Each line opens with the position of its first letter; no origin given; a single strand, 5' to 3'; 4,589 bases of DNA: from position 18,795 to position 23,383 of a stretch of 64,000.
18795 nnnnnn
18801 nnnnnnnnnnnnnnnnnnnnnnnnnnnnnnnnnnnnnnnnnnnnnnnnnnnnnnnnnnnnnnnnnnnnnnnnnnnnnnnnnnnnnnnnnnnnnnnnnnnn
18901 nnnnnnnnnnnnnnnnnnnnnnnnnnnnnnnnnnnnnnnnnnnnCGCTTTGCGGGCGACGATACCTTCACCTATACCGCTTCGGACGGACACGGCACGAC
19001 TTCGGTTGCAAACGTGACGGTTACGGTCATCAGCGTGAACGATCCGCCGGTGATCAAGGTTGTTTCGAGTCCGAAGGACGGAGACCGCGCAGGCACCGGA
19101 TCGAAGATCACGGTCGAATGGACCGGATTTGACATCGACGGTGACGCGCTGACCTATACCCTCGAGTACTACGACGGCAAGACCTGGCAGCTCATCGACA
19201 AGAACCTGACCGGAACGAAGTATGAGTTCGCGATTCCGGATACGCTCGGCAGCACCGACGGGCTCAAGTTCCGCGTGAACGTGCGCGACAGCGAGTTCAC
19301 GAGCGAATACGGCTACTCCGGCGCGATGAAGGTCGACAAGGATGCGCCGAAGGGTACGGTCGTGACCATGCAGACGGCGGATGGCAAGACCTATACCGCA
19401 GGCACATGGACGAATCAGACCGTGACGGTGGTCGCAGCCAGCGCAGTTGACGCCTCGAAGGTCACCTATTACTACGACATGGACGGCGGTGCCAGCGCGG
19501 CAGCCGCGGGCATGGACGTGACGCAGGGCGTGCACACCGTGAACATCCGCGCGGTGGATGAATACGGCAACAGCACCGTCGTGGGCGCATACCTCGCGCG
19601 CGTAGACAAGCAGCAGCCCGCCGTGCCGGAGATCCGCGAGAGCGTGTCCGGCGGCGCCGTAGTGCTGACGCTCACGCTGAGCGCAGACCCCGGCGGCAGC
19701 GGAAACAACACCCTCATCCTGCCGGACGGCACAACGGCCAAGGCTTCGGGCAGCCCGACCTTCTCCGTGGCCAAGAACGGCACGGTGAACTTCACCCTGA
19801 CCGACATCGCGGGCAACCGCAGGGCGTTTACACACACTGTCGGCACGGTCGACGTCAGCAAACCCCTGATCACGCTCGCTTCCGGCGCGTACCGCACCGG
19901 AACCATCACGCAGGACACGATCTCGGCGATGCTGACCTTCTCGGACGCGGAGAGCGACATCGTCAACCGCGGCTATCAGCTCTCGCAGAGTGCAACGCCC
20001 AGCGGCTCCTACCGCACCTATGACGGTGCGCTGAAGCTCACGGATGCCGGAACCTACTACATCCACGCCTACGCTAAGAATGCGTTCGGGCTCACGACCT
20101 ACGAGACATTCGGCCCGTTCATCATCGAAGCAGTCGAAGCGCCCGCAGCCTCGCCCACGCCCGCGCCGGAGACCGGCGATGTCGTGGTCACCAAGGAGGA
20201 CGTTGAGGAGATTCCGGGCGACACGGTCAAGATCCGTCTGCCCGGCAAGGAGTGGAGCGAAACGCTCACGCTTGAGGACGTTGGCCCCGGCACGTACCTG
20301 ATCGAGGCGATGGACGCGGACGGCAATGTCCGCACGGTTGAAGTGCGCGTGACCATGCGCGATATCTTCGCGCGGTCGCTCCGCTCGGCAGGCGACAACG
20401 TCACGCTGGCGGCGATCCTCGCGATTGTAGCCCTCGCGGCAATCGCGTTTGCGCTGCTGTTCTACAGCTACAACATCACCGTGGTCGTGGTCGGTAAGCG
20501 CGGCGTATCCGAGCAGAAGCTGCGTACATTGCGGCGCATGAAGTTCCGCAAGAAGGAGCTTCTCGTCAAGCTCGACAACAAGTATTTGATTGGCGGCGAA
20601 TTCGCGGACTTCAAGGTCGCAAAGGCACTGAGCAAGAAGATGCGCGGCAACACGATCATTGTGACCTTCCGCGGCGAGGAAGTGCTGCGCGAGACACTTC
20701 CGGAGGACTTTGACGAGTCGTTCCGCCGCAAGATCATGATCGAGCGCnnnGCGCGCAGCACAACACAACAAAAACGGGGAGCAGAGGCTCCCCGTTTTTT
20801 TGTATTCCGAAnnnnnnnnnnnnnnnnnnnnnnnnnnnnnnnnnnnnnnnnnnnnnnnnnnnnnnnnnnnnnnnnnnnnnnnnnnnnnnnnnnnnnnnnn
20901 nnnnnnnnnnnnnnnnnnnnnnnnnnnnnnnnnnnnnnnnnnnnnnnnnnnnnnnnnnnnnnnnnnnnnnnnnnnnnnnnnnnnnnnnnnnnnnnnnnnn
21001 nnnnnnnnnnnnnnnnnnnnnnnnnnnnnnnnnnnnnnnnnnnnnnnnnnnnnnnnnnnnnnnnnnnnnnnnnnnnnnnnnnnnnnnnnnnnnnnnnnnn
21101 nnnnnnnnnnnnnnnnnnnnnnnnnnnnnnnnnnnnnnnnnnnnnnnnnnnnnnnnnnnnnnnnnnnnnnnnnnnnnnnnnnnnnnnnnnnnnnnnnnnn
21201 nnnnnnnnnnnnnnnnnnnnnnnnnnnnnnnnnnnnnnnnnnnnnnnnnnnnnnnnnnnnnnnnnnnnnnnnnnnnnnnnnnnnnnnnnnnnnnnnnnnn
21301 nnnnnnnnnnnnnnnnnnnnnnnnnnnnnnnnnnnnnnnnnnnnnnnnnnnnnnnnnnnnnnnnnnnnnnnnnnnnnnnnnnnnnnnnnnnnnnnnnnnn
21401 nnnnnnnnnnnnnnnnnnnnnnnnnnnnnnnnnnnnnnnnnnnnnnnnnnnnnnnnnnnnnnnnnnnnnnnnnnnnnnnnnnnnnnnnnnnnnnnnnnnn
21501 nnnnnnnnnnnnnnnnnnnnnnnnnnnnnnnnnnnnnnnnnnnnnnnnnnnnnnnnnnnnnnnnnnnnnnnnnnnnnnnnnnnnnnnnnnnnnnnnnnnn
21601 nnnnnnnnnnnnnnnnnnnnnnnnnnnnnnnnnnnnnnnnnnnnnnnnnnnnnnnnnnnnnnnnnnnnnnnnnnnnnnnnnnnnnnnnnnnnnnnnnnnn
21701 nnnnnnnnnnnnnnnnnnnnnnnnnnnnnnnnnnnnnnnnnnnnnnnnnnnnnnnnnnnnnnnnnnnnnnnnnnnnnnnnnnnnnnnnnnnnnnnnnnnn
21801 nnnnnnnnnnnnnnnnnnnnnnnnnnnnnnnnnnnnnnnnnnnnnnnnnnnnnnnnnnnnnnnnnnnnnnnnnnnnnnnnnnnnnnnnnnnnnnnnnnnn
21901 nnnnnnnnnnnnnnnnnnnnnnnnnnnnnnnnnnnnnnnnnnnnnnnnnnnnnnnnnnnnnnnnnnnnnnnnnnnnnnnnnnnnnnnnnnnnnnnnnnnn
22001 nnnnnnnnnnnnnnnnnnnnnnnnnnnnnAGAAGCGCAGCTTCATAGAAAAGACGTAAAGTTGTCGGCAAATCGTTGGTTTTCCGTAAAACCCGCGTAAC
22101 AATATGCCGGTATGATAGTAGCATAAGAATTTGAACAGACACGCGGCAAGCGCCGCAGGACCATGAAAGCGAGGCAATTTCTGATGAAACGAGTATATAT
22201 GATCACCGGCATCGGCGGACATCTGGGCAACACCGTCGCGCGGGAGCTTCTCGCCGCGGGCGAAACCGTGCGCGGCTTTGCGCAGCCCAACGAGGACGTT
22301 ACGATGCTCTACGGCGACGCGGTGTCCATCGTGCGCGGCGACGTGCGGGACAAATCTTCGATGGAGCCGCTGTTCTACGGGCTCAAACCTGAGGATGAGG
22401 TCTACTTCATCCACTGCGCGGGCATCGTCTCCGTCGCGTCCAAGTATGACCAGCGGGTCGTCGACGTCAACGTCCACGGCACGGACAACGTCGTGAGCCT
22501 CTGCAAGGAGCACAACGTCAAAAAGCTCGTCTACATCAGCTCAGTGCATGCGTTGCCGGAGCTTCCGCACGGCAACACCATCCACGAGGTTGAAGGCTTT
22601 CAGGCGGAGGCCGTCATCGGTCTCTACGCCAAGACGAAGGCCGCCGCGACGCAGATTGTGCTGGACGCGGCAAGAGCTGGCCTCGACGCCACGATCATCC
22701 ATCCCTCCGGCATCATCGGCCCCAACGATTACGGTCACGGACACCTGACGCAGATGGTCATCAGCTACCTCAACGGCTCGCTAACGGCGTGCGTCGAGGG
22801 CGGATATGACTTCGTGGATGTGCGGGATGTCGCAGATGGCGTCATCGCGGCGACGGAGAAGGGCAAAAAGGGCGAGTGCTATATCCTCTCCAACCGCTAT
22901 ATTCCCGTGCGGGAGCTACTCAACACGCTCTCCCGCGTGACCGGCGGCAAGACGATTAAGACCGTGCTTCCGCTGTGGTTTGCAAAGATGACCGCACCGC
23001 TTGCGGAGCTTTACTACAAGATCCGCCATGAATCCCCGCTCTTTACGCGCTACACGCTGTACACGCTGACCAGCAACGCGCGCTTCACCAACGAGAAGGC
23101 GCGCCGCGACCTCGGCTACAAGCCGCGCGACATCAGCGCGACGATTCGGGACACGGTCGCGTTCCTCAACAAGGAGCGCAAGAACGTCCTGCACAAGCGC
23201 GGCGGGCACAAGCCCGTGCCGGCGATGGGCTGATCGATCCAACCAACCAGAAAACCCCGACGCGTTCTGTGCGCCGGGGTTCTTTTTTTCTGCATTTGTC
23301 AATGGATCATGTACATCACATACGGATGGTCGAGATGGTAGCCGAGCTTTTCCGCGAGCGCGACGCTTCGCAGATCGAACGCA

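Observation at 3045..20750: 17.7-kb single ORF: a 5,901-aa cadherin-like repeat adhesin that is Sec-exported and anchored by a C-terminal TM helix instead of LPxTG or a T1SS signal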

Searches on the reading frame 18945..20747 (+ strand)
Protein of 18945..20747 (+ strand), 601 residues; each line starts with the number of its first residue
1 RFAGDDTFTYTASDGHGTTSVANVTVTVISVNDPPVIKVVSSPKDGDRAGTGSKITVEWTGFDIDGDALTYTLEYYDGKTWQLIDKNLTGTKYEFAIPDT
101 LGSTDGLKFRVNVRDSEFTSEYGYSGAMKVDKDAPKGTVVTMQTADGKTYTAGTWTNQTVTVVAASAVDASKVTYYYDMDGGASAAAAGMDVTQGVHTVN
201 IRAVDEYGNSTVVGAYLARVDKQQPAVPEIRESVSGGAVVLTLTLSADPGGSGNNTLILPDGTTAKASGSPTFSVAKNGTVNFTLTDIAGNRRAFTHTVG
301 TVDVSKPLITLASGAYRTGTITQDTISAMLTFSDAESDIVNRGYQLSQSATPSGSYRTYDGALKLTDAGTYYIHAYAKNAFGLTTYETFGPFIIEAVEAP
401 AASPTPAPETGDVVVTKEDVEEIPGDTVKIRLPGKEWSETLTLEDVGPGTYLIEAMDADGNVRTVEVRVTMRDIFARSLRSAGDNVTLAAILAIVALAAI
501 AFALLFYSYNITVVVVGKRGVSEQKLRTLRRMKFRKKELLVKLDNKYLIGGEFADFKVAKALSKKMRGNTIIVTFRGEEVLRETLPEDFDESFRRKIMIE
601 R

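Call 12: search_protein_families(library=pfam, proteins=[window:18945-20747:+], max_evalue=1)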
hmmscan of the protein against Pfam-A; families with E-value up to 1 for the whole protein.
window:18945-20747:+ (601 aa): 9 families
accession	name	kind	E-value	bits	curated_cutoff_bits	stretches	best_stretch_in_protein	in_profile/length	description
PF17803.7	Cadherin_4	-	7.4e-05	23.6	25.1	1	22-73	1-51/71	Bacterial cadherin-like domain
PF17963.7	Big_9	-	0.00023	22.5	23.6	1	2-27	64-89/89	Bacterial Ig domain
PF06832.18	BiPBP_C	-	0.00048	20.4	26.8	1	440-467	63-90/90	Penicillin-Binding Protein C-terminus Family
PF17892.7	Cadherin_5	-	0.015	15.5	26.5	1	2-28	71-97/98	Cadherin-like domain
PF12245.14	Big_3_2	-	0.017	15.8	23.3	1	253-297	72-115/122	Bacterial Ig-like domain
PF00801.26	PKD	-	0.043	14.2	23.5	1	156-211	13-73/80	PKD domain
PF19223.5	Chropara_Vmeth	-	0.045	13.2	22.9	1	136-175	140-181/319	Chroparavirus methyltransferase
PF10342.15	Kre9_KNH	-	0.28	12.4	24.6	1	42-129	1-93/94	Kre9/KNH-like N-terminal Ig-like domain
PF17342.7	DUF5372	-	0.35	11.4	25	0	157-191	10-45/78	Family of unknown function (DUF5372)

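Call 13: search_protein_families(library=ncbifam, proteins=[window:18945-20747:+], max_evalue=1)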
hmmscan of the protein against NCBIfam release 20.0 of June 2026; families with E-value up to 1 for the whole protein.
window:18945-20747:+ (601 aa): 5 families
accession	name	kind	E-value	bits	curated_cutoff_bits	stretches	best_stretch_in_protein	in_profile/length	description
NF012211.1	tand_rpt_95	domain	1.1e-09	38.1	90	1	2-38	58-94/98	tandem-95 repeat protein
NF038112.1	myxo_dep_M36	subfamily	1.4e-09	35.7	1500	1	7-192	1355-1525/1604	myxosortase-dependent M36 family metallopeptidase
NF047446.1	barrel_OmpL47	domain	4.6e-05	23.8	40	2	168-213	12-61/68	OmpL47-type beta-barrel domain-containing protein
NF038111.1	rhom_dep_M36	equivalog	0.0025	15.3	1700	1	32-153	1184-1296/1315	rhombosortase-dependent M36 family metallopeptidase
NF047441.1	Lepto_OmpL47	equivalog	0.81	9.2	250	0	130-232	138-241/336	multi-beta-barrel domain surface protein OmpL47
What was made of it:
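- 19332..20144 (+): Three Ig-like modules, aa 5430-5700, of the same type as at the N-terminus. Weak NF047446 match, 23.8 bits, below the cut-off of 40 (call 13).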

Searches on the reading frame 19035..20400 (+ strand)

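Call 76: search_solved_structures(query=window:19035-20400:+, max_evalue=0.1)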
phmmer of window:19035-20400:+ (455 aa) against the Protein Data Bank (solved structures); distinct sequences matched with E-value up to 0.1: 1.
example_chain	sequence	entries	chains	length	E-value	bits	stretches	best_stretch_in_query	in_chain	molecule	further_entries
4xed_A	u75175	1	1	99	0.057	15.7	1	2-65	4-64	Peptidase M14, carboxypeptidase A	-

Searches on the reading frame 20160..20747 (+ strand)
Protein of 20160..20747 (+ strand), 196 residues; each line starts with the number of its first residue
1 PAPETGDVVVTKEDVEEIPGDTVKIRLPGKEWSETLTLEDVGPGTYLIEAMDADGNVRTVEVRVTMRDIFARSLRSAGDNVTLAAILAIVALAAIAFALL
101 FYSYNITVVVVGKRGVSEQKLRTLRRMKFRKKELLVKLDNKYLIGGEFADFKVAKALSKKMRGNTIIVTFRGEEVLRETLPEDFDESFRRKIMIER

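Call 14: find_homologous_proteins(query=window:20160-20747:+, max_evalue=0.001)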
Query window:20160-20747:+ (196 aa): 12 proteins with E <= 0.001 among 1193 candidates.
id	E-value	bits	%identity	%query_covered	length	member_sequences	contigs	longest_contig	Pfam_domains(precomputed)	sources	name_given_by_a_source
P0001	3.6e-90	318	76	100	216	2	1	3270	-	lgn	-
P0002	1.1e-88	314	78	96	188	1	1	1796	-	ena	-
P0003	8.2e-86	304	71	99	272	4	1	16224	-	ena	-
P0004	1.2e-82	294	69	100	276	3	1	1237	-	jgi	jgi:hypothetical protein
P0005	5.1e-75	269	62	100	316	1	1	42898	-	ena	-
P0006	1.9e-71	257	86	74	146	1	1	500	-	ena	-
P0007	4.9e-64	233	61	95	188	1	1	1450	-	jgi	jgi:hypothetical protein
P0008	8.3e-53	197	72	68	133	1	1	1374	-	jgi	-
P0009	2.7e-46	176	58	76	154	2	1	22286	-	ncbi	-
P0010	2.1e-35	140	92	38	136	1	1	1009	-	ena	-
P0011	1.0e-33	135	51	68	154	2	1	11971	-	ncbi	-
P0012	1.1e-28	118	55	48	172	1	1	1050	-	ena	-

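Call 50: find_encoding_contigs(protein=P0005, flank=10000, max_places=3)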
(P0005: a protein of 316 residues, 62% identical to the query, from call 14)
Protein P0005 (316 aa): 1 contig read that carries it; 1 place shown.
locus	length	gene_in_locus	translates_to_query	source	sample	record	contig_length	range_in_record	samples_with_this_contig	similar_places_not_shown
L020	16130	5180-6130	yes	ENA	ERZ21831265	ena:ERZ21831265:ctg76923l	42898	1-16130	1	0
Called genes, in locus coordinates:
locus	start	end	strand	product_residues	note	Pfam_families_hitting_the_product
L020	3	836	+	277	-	?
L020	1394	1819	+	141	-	PF17963:Big_9, PF17892:Cadherin_5, PF17803:Cadherin_4, PF17963:Big_9 (weak)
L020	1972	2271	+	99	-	-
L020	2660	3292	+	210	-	PF17892:Cadherin_5, PF17963:Big_9, PF17803:Cadherin_4, PF17963:Big_9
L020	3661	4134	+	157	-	PF17892:Cadherin_5 (weak), PF17963:Big_9, PF17803:Cadherin_4, PF17892:Cadherin_5, PF17963:Big_9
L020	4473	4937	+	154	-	-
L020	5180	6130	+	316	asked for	-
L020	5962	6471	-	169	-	-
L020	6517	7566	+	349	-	PF01073:3Beta_HSD, PF01370:Epimerase, PF02719:Polysacc_synt_2, PF04321:RmlD_sub_bind, PF13460:NAD_binding_10, PF16363:GDP_Man_Dehyd, PF07993:NAD_binding_4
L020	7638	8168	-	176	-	PF12746:GNAT_acetyltran, PF00583:Acetyltransf_1 (weak)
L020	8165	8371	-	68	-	PF12746:GNAT_acetyltran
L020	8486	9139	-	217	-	PF01979:Amidohydro_1, PF07969:Amidohydro_3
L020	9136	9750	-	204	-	PF01979:Amidohydro_1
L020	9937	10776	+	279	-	PF02146:SIR2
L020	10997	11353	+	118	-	PF06723:MreB_Mbl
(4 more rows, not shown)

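Call 63: list_cluster_members(proteins=[P0009, P0011, P0021, P0031, P0036, P0024, P0032, P0048])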
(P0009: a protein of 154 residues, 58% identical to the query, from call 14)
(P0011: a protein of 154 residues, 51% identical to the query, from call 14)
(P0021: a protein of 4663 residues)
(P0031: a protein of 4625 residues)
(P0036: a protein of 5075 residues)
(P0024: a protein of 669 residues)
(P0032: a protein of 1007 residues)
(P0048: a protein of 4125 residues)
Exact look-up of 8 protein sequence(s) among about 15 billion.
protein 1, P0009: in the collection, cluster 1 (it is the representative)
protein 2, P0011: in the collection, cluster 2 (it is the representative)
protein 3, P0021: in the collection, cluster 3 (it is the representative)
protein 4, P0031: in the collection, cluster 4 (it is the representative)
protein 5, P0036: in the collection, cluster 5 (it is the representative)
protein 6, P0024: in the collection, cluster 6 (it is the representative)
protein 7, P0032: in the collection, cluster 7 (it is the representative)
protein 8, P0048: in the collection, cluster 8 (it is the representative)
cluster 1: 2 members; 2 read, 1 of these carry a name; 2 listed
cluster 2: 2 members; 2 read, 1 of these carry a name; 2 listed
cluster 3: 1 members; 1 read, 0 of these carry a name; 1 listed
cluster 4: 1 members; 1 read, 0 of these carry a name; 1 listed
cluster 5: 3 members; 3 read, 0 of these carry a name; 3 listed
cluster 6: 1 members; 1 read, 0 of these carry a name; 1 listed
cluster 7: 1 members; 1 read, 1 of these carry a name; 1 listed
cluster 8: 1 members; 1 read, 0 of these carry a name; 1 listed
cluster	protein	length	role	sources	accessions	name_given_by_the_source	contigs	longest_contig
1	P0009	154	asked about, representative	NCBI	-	-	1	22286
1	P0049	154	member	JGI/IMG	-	hypothetical protein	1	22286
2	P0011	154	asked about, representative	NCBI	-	-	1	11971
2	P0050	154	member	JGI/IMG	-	hypothetical protein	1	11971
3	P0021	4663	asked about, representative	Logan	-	-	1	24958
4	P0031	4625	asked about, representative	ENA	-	-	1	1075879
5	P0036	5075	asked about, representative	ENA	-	-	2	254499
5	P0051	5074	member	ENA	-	-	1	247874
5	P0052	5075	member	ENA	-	-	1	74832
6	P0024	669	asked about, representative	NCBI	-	-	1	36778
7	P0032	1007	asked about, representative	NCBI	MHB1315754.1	MAG: InlB B-repeat-containing protein [Christensenellales bacterium]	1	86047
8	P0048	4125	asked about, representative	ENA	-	-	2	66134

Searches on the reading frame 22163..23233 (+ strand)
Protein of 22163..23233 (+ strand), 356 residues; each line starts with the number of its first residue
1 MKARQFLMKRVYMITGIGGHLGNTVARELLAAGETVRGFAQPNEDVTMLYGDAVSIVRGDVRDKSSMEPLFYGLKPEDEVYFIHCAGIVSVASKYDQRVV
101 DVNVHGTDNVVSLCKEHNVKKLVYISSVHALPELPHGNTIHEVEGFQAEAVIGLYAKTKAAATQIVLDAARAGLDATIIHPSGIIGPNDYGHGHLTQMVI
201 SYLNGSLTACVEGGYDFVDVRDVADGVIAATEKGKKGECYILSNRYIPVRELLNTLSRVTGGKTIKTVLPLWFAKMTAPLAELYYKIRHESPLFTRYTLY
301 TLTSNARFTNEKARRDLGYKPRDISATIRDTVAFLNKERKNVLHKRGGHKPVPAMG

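Call 8: search_protein_families(library=pfam, proteins=[window:22163-23233:+], max_evalue=0.001)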
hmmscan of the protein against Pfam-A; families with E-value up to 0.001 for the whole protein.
window:22163-23233:+ (356 aa): 10 families
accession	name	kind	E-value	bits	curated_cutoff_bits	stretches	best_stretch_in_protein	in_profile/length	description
PF01370.27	Epimerase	-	2.2e-30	106.3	20.9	1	13-240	2-237/240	NAD dependent epimerase/dehydratase family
PF01073.25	3Beta_HSD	-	1.7e-21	76.9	22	1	14-232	2-230/280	3-beta hydroxysteroid dehydrogenase/isomerase family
PF07993.18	NAD_binding_4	-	2.5e-15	56.8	20.1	1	81-203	91-226/258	Male sterility protein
PF16363.11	GDP_Man_Dehyd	-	9.1e-15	55.4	27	1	13-322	1-322/332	GDP-mannose 4,6 dehydratase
PF13460.12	NAD_binding_10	-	1.1e-13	52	27.2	1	18-186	3-148/184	NAD(P)H-binding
PF02719.21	Polysacc_synt_2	-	5.2e-10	39.4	20.2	1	13-129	2-130/293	Polysaccharide biosynthesis protein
PF04321.23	RmlD_sub_bind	-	2.6e-07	30.5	27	1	13-199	4-164/287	RmlD substrate binding domain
PF05368.20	NmrA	-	0.00015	21.9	27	0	13-74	6-70/298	NmrA-like family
PF00106.31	adh_short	-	0.00074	19.5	26.6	0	11-136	2-145/195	short chain dehydrogenase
PF08659.16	KR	-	0.00094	19.6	22.6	0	11-131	2-140/180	KR domain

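Call 42: find_encoding_contigs(protein=window:22163-23233:+, flank=10000, max_places=4)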
Protein window:22163-23233:+ (356 aa): no gene with exactly this product is on record in the collection.
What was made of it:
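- Tried and rejected: The source record of the window could not be found by exact look-up of the epimerase protein (call 42).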
